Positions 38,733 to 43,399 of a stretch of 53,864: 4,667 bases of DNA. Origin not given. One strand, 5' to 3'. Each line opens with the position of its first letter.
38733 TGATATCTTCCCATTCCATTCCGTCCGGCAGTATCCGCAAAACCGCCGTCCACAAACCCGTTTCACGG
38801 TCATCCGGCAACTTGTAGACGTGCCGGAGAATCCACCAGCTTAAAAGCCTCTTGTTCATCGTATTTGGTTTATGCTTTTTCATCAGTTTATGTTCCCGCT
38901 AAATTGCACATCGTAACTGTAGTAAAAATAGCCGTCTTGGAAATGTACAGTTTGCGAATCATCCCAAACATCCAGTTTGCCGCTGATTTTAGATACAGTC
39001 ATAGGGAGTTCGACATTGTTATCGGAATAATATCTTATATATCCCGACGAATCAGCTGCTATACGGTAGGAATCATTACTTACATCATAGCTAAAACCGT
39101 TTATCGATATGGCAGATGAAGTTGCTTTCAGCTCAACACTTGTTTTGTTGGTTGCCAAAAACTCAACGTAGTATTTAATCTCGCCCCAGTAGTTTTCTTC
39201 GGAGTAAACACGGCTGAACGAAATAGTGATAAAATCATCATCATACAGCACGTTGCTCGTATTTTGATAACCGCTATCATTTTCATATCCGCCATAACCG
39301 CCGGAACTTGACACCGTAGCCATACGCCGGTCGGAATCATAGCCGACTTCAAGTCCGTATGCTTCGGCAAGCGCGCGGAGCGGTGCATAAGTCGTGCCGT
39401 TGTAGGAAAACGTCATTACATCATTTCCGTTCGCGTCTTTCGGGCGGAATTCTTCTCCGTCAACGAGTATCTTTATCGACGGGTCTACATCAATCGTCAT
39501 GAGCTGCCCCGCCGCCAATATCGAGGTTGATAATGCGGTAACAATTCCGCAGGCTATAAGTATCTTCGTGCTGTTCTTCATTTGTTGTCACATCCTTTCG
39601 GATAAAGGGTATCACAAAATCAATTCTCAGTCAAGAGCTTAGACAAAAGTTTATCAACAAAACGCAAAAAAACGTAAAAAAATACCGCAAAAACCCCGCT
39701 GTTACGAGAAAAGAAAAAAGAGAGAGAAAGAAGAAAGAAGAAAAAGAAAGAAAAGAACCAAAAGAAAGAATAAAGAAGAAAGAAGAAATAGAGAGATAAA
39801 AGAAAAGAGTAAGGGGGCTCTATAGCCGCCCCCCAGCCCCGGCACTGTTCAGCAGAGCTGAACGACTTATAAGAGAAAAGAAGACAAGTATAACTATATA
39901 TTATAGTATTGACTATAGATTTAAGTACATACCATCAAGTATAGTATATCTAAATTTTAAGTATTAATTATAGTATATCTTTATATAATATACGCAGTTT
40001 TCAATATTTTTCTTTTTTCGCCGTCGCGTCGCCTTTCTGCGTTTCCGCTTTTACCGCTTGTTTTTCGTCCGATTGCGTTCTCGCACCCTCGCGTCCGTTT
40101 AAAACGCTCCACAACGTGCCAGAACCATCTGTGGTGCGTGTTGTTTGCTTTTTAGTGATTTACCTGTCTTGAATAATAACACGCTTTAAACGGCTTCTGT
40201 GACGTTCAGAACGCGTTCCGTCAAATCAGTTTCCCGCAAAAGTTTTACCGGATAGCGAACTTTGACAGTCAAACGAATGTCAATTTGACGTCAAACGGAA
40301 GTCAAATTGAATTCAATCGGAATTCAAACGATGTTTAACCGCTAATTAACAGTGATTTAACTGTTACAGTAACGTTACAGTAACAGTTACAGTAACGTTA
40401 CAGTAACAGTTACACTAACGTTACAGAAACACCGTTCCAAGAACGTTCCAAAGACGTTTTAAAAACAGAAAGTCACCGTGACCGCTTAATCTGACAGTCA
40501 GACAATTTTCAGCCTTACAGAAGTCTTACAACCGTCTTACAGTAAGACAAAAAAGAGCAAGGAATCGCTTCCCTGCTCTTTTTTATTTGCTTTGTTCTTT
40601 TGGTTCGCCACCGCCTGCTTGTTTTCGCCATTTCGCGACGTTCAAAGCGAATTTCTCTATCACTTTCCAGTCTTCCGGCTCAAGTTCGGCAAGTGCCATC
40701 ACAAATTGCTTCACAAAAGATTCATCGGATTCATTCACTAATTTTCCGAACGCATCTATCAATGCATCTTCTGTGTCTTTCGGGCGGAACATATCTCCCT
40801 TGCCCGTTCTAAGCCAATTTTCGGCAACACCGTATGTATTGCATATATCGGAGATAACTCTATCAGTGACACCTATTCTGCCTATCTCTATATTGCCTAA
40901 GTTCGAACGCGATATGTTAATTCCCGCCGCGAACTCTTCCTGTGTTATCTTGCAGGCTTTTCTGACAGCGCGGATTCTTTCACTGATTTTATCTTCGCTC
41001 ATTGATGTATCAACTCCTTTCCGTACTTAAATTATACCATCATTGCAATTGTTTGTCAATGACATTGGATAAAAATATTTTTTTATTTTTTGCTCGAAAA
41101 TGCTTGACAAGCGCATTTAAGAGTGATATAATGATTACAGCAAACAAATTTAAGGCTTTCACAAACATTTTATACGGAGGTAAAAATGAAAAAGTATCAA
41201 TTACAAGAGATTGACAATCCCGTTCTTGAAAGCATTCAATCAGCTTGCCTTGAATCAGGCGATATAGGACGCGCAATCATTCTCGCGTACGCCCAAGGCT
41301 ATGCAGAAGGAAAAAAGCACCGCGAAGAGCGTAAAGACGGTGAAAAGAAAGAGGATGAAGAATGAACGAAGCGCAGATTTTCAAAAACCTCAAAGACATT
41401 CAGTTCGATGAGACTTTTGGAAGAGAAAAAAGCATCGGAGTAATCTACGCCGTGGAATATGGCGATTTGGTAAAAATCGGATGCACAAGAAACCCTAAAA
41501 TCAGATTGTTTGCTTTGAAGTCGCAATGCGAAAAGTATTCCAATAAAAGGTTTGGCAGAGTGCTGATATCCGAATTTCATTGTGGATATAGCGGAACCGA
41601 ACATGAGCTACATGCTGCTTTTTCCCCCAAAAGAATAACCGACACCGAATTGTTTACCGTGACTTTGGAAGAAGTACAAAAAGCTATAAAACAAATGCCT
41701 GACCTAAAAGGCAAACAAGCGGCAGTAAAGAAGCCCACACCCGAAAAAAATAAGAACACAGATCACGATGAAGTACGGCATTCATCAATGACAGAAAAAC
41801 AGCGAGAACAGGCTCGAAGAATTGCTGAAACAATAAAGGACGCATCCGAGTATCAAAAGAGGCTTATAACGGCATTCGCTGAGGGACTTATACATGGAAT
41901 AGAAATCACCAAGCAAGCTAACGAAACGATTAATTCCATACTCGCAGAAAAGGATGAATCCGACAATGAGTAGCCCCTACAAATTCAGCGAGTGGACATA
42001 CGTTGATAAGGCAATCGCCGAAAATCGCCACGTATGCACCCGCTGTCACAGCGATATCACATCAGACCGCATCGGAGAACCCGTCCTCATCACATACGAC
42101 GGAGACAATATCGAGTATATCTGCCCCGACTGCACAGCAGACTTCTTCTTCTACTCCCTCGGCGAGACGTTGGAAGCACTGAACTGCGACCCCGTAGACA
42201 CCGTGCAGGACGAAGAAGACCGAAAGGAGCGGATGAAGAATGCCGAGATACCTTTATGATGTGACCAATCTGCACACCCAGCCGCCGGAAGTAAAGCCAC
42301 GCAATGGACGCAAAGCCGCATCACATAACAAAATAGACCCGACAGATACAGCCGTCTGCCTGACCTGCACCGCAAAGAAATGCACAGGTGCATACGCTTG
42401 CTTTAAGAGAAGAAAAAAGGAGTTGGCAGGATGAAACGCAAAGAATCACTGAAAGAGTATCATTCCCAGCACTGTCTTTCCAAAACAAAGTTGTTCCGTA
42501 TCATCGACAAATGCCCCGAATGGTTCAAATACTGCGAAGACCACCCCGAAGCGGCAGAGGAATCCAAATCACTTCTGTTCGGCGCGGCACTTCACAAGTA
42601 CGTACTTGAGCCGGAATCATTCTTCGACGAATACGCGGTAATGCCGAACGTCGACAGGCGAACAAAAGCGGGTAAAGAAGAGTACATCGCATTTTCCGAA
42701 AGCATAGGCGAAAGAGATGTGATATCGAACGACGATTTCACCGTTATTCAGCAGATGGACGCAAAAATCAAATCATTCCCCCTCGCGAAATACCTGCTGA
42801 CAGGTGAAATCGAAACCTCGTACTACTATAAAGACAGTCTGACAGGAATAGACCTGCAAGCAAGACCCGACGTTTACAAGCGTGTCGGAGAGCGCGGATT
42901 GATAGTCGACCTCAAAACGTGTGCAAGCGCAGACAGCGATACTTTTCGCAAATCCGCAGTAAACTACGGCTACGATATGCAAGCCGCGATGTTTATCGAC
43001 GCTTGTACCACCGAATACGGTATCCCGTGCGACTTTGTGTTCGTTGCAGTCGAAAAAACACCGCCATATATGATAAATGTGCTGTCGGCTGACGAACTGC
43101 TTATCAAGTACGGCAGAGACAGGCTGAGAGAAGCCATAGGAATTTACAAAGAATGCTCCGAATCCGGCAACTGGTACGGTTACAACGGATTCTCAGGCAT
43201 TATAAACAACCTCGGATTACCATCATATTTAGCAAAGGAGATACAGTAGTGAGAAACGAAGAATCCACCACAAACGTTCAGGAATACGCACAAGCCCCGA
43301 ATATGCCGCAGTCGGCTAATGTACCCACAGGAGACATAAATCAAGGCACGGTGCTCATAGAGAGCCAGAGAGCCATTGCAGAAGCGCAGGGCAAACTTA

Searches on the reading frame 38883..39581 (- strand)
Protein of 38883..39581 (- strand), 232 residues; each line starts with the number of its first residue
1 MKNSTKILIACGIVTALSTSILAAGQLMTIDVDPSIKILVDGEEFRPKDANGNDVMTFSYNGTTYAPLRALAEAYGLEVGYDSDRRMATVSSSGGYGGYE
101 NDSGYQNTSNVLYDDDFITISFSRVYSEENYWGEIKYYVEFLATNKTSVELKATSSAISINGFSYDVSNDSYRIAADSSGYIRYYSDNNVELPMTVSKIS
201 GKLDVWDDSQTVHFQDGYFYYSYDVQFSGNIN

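Call 91: search_protein_families(library=pfam, proteins=[window:38883-39581:-], max_evalue=0.001)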
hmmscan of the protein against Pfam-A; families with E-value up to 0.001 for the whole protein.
window:38883-39581:- (232 aa): 1 family
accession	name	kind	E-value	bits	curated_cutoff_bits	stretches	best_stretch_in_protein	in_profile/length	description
PF07833.16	Cu_amine_oxidN1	-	9.7e-08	32.4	24.2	1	54-93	10-49/108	Copper amine oxidase N-terminal domain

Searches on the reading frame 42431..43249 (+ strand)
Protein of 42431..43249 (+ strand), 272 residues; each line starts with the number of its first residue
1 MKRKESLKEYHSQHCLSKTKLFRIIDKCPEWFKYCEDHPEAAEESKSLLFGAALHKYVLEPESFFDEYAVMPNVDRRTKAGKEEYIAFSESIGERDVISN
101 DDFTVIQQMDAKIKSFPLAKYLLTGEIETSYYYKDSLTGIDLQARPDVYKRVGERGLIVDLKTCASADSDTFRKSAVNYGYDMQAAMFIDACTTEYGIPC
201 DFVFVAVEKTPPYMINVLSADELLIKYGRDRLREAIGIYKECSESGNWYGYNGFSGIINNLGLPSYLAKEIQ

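Call 91: search_protein_families(library=pfam, proteins=[window:42431-43249:+], max_evalue=0.001)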
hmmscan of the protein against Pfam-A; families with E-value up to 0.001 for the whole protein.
window:42431-43249:+ (272 aa): 1 family
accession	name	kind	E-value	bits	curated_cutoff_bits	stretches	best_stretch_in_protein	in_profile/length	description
PF12684.13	DUF3799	-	4.5e-34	118.7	26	1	22-251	5-223/233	PDDEXK-like domain of unknown function (DUF3799)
